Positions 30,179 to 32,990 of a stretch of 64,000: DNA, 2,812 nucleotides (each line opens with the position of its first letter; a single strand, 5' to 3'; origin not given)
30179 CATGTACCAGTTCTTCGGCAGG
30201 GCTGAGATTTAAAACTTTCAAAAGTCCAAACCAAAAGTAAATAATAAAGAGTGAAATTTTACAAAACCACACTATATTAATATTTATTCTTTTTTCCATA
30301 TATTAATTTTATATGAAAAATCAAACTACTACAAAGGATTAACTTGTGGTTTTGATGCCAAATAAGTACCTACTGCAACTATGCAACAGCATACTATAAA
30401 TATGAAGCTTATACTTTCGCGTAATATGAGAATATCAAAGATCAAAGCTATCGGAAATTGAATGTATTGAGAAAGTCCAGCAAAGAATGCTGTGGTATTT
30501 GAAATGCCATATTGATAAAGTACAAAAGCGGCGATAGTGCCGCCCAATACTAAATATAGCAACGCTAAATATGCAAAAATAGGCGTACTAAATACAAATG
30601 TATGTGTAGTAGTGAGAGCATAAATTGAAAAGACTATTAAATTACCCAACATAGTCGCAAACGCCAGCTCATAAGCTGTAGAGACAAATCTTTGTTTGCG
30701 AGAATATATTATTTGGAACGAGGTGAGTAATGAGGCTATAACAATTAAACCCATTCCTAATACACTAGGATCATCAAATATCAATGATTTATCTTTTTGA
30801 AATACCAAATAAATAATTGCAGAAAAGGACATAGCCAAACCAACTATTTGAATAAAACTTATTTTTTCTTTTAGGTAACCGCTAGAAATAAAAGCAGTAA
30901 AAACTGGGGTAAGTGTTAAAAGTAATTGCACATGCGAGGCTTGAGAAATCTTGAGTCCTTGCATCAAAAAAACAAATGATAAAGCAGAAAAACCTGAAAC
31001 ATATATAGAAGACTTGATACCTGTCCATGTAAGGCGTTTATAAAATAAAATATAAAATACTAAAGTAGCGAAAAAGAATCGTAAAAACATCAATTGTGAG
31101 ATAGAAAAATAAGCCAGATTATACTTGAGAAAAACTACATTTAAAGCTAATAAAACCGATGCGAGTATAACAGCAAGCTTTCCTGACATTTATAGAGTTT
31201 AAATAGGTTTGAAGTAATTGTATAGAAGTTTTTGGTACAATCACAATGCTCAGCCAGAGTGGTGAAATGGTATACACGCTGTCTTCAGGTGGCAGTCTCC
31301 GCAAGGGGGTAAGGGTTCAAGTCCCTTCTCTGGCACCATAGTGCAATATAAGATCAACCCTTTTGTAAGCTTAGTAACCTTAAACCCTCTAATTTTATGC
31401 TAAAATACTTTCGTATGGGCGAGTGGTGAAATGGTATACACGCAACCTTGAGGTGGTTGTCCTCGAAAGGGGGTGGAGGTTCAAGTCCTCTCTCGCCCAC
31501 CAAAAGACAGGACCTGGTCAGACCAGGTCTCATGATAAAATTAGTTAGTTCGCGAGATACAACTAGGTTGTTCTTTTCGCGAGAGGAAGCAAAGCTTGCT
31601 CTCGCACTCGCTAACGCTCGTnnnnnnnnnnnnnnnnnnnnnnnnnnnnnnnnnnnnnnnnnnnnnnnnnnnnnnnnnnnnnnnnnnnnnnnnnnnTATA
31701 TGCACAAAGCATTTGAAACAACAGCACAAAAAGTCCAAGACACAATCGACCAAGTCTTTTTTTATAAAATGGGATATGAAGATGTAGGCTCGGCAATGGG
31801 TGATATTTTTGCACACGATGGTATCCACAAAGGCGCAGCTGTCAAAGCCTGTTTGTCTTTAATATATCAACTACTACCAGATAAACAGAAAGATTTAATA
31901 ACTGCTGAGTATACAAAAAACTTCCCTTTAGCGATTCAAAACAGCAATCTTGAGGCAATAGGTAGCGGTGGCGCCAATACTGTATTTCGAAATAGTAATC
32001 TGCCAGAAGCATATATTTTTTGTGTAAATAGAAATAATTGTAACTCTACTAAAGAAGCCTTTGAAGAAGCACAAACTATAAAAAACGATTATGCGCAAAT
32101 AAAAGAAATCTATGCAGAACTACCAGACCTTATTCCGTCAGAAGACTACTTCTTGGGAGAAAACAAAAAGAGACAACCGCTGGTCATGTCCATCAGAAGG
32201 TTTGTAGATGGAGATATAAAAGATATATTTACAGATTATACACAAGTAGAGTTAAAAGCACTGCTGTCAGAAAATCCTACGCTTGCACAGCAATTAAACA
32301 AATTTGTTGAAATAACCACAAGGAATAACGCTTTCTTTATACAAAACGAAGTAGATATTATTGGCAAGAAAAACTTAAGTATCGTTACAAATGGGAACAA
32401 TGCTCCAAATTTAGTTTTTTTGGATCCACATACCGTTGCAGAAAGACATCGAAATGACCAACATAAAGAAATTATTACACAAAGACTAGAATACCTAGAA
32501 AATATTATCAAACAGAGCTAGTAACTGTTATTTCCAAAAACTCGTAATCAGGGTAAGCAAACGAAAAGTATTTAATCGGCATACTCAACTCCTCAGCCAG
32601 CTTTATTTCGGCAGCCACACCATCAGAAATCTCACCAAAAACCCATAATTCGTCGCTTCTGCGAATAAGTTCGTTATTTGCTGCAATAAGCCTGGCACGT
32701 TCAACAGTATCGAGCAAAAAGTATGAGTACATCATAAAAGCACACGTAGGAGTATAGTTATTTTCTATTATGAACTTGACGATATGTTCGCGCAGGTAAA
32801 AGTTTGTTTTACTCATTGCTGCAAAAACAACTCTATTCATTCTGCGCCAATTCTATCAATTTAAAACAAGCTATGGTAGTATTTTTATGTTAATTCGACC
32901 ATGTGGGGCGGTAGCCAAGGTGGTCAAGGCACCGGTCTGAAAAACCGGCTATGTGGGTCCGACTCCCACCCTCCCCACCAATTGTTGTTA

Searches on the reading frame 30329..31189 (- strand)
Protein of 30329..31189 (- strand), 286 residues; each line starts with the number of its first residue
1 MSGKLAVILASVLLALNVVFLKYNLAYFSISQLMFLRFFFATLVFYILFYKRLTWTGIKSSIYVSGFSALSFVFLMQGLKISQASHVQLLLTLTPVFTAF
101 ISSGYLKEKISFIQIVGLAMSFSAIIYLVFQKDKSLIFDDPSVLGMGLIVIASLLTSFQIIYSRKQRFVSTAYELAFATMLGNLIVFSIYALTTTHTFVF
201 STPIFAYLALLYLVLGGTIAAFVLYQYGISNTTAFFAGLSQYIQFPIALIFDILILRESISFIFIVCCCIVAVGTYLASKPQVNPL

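Call 50: search_protein_families(library=pfam, max_evalue=0.001, proteins=[window:30329-31189:-])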
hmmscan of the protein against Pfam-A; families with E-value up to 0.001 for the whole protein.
window:30329-31189:- (286 aa): 1 family
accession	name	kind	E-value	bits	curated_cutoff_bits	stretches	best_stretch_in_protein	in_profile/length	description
PF00892.27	EamA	-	2.2e-27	96.4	28.2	2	2-129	2-134/135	EamA-like transporter family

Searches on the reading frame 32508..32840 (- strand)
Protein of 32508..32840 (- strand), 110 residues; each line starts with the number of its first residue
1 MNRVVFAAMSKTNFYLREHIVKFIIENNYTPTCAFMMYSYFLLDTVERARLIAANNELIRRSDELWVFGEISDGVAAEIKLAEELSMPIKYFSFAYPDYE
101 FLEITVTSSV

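Call 50: search_protein_families(library=pfam, max_evalue=0.001, proteins=[window:32508-32840:-])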
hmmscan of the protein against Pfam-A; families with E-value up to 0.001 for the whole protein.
window:32508-32840:- (110 aa): 1 family
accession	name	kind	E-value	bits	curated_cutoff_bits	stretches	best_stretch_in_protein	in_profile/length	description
PF24963.1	DUF7768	-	1.1e-13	51.7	26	1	8-92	11-98/98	Domain of unknown function (DUF7768)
